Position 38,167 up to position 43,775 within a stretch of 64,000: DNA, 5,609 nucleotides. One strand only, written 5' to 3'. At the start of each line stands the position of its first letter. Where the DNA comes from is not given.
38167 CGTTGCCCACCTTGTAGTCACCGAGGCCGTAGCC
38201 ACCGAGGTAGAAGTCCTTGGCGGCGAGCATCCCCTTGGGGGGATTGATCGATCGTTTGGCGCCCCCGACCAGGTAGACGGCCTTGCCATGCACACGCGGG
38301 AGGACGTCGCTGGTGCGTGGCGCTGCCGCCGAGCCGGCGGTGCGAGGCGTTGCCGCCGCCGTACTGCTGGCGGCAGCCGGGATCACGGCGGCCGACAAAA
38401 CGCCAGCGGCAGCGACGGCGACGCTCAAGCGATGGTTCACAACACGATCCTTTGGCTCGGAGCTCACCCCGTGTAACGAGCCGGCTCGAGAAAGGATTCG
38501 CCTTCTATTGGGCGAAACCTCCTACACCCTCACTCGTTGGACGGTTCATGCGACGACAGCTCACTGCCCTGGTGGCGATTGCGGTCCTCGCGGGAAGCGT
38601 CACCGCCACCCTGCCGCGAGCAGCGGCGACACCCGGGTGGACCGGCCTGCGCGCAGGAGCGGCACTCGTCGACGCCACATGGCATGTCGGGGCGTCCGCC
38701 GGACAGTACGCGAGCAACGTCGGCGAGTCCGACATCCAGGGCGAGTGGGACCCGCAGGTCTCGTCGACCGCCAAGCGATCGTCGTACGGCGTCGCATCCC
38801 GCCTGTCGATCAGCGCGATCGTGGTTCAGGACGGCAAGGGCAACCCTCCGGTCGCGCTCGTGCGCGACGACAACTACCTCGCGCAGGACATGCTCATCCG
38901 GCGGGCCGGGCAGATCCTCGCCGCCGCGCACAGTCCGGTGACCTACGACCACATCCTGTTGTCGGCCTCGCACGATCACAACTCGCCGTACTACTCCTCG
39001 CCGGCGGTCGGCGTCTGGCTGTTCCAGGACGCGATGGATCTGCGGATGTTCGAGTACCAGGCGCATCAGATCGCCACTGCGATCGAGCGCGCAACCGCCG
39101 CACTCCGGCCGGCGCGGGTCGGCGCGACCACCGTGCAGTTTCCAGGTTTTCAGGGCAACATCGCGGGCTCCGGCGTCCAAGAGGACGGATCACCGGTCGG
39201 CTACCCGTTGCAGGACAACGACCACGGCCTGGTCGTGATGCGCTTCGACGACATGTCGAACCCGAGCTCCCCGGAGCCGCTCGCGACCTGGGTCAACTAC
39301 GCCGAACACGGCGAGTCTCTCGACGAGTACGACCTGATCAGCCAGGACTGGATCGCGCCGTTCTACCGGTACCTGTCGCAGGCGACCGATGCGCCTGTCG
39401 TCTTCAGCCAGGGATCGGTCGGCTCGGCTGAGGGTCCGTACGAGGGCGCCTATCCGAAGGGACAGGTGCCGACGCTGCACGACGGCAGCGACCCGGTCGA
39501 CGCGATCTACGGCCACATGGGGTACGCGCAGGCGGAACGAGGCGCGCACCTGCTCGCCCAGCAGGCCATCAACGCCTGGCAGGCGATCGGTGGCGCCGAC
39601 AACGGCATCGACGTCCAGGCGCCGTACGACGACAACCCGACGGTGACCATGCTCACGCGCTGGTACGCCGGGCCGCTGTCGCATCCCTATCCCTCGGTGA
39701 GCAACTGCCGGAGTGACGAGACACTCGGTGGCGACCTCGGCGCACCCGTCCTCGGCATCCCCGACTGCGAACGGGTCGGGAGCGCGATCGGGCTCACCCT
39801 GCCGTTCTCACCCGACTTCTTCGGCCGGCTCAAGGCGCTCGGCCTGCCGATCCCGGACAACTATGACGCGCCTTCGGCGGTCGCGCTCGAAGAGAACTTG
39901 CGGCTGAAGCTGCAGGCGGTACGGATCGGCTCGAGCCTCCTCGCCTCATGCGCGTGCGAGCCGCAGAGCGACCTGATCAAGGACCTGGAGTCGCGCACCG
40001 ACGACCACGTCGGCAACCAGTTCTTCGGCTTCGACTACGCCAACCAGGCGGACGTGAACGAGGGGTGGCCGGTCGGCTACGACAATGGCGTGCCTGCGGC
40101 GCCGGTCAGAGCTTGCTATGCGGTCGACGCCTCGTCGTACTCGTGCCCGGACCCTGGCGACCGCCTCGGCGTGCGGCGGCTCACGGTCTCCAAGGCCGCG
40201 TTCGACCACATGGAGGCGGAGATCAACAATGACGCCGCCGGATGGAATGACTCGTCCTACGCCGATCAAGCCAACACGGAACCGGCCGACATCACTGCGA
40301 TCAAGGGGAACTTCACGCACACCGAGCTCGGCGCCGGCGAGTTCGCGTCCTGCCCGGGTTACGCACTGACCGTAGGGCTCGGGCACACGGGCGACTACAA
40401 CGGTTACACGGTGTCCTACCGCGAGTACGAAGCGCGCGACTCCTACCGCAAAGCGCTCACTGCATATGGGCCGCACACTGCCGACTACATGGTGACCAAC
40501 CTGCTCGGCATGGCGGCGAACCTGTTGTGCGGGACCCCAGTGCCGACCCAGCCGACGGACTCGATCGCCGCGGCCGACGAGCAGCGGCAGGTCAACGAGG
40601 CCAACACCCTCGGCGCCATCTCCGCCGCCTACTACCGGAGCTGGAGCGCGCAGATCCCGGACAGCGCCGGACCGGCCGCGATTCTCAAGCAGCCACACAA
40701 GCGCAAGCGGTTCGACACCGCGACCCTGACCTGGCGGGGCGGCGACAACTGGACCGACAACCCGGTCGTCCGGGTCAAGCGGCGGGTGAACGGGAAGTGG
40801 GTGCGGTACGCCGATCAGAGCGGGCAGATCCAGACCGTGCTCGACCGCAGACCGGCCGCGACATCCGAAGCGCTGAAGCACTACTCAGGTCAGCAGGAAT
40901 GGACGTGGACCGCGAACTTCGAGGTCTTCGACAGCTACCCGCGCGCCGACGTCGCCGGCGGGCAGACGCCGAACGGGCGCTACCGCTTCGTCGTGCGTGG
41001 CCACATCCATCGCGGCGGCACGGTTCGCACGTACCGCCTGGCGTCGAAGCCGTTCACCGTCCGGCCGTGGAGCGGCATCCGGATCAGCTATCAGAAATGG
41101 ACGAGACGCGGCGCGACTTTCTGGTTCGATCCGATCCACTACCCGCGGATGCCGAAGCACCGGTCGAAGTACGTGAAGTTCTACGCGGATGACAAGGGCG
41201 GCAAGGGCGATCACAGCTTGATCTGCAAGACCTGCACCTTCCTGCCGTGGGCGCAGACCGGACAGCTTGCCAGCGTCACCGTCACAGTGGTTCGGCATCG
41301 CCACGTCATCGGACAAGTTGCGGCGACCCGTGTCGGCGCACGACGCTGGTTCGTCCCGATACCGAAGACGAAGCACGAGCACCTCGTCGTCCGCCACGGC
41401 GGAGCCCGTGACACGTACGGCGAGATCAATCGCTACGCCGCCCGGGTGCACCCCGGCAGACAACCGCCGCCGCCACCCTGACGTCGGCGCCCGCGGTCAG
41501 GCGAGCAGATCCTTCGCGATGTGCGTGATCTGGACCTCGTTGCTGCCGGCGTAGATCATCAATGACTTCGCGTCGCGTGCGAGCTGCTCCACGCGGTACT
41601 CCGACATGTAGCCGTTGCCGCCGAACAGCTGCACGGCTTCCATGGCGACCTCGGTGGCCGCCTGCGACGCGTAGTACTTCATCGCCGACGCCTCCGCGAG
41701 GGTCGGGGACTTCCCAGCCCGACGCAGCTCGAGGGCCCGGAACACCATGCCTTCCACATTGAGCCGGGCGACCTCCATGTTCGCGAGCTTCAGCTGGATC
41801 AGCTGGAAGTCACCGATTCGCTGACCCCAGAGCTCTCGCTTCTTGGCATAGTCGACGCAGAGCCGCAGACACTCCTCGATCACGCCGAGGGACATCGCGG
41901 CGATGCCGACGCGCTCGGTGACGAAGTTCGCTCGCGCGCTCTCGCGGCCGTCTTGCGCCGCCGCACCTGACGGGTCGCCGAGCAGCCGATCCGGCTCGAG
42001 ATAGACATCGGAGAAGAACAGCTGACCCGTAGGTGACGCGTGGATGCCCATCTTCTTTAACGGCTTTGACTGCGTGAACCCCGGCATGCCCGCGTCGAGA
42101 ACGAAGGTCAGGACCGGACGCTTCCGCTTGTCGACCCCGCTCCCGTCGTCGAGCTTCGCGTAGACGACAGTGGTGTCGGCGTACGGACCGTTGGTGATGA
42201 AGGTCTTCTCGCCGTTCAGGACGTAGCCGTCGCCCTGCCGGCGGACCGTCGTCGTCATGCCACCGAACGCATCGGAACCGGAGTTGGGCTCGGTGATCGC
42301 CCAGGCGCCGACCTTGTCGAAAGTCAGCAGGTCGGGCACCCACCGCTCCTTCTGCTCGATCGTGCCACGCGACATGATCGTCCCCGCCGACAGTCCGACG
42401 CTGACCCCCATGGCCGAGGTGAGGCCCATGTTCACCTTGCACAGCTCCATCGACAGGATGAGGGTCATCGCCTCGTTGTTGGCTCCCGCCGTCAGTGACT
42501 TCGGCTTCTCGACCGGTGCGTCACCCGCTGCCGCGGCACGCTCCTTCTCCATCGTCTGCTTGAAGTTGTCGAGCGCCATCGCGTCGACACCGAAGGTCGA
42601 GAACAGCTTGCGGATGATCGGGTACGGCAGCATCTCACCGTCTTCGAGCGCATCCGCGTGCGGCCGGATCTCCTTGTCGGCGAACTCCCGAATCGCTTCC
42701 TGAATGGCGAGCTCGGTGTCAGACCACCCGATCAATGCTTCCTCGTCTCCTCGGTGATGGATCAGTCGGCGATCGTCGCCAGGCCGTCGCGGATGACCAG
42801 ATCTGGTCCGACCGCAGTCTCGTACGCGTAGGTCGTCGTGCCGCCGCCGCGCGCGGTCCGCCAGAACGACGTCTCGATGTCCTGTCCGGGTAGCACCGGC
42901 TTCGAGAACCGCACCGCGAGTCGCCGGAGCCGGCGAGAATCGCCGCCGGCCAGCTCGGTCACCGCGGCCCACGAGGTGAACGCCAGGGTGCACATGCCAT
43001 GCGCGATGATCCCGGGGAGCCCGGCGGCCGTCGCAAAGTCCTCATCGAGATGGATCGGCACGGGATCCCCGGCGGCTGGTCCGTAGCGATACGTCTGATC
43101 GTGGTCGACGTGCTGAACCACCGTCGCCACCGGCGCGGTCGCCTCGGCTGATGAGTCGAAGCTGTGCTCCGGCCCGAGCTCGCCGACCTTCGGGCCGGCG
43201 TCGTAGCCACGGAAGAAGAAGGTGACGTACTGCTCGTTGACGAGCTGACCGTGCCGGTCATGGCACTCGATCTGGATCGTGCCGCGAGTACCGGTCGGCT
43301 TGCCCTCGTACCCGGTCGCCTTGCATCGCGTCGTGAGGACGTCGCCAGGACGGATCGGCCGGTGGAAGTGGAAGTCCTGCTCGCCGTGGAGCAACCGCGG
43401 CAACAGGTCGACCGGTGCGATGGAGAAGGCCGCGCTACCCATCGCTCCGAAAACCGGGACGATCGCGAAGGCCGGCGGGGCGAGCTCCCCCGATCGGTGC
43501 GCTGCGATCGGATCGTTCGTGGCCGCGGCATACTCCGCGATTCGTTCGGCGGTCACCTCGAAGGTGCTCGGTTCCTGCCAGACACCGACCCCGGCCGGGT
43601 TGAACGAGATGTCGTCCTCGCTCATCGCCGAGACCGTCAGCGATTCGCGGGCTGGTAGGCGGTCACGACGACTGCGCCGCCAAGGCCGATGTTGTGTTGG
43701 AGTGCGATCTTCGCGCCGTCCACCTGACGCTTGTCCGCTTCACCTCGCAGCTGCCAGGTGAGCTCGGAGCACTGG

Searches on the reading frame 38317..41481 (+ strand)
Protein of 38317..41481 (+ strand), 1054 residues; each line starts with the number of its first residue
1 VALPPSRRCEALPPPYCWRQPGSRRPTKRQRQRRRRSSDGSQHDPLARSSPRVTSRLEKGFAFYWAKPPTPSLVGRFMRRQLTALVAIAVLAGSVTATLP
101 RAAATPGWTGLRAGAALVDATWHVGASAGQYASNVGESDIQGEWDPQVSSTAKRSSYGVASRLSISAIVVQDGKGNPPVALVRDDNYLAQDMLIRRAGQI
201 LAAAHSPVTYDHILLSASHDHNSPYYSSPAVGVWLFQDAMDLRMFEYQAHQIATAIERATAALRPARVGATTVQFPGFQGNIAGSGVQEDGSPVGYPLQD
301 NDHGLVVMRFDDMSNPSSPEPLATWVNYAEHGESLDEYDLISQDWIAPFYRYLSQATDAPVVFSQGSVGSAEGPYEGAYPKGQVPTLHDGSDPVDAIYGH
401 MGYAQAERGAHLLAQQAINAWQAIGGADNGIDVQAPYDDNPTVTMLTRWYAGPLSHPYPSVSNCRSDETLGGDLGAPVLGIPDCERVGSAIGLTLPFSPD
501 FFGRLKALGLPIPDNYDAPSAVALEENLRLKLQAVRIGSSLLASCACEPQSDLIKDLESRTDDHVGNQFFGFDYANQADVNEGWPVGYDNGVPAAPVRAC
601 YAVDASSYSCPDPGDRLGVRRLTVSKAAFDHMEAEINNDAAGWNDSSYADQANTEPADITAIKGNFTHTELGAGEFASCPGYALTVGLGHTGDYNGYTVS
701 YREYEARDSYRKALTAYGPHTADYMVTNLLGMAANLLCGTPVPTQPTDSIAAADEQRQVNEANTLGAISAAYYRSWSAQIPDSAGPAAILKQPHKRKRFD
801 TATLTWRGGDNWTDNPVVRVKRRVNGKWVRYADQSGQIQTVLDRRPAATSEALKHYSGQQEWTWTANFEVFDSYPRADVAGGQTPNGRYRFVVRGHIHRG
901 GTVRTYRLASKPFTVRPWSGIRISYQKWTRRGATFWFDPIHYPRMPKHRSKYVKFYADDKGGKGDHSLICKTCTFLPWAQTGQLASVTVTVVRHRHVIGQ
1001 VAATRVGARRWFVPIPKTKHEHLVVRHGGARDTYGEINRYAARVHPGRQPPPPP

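Call 44: search_protein_families(library=pfam, proteins=[window:38317-41481:+], max_evalue=0.00001)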
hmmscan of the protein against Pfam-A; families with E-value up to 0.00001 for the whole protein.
window:38317-41481:+ (1054 aa): 1 family
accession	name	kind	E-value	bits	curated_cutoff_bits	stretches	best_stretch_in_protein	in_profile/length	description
PF04734.18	Ceramidase_alk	-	1.4e-06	27.7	32.1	0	151-344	24-217/509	Neutral/alkaline non-lysosomal ceramidase, N-terminal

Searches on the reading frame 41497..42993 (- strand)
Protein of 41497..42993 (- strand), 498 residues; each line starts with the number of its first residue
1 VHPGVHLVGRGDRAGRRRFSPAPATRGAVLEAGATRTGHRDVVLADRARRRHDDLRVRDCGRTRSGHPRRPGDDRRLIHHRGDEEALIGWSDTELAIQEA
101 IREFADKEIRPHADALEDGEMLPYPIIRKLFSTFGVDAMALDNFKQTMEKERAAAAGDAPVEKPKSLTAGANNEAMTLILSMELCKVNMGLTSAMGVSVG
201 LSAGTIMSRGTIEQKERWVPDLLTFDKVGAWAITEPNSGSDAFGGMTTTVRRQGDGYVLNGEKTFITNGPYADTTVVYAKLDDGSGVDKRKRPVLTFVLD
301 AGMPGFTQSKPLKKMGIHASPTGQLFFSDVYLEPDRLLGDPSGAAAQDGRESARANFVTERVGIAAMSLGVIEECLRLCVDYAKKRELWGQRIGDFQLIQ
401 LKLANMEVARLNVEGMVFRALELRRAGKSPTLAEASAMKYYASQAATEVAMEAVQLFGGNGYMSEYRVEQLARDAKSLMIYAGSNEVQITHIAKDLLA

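Call 44: search_protein_families(library=pfam, proteins=[window:41497-42993:-], max_evalue=0.00001)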
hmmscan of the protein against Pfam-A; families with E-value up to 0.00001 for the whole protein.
window:41497-42993:- (498 aa): 4 families
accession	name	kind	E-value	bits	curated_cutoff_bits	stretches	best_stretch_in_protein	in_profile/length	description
PF00441.29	Acyl-CoA_dh_1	-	5.5e-43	147.1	22.4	1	348-496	2-149/150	Acyl-CoA dehydrogenase, C-terminal domain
PF02770.24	Acyl-CoA_dh_M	-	1.1e-23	83.7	33.3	1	230-330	1-97/97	Acyl-CoA dehydrogenase, middle domain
PF08028.16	Acyl-CoA_dh_2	-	2.1e-13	51.1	22.7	1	363-485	2-133/134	Acyl-CoA dehydrogenase, C-terminal domain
PF02771.21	Acyl-CoA_dh_N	-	3.7e-13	50.3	22.9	1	173-224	60-111/113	Acyl-CoA dehydrogenase, N-terminal domain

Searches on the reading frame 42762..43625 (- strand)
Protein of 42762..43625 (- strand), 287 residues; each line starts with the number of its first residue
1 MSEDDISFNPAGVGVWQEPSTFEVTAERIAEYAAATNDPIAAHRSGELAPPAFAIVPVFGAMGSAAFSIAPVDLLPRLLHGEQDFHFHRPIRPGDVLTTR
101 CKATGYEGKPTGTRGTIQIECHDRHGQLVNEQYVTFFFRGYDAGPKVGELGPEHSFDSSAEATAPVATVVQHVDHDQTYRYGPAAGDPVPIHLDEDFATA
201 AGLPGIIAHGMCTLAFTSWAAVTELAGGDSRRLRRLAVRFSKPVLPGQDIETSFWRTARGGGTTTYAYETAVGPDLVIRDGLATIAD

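Call 44: search_protein_families(library=pfam, proteins=[window:42762-43625:-], max_evalue=0.00001)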
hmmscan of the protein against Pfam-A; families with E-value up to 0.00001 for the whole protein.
window:42762-43625:- (287 aa): 3 families
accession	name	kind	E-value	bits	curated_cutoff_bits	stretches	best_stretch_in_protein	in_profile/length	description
PF01575.25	MaoC_dehydratas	-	6.1e-28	97.3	27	1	167-270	12-115/123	MaoC like domain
PF13452.11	FAS1_DH_region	-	1.1e-20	74.6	22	1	13-129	3-129/132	FAS1-like, dehydratase domain region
PF22622.2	MFE-2_hydrat-2_N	-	2.2e-08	34.4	27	1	49-140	34-130/130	MFE-2 hydratase 2 N-terminal domain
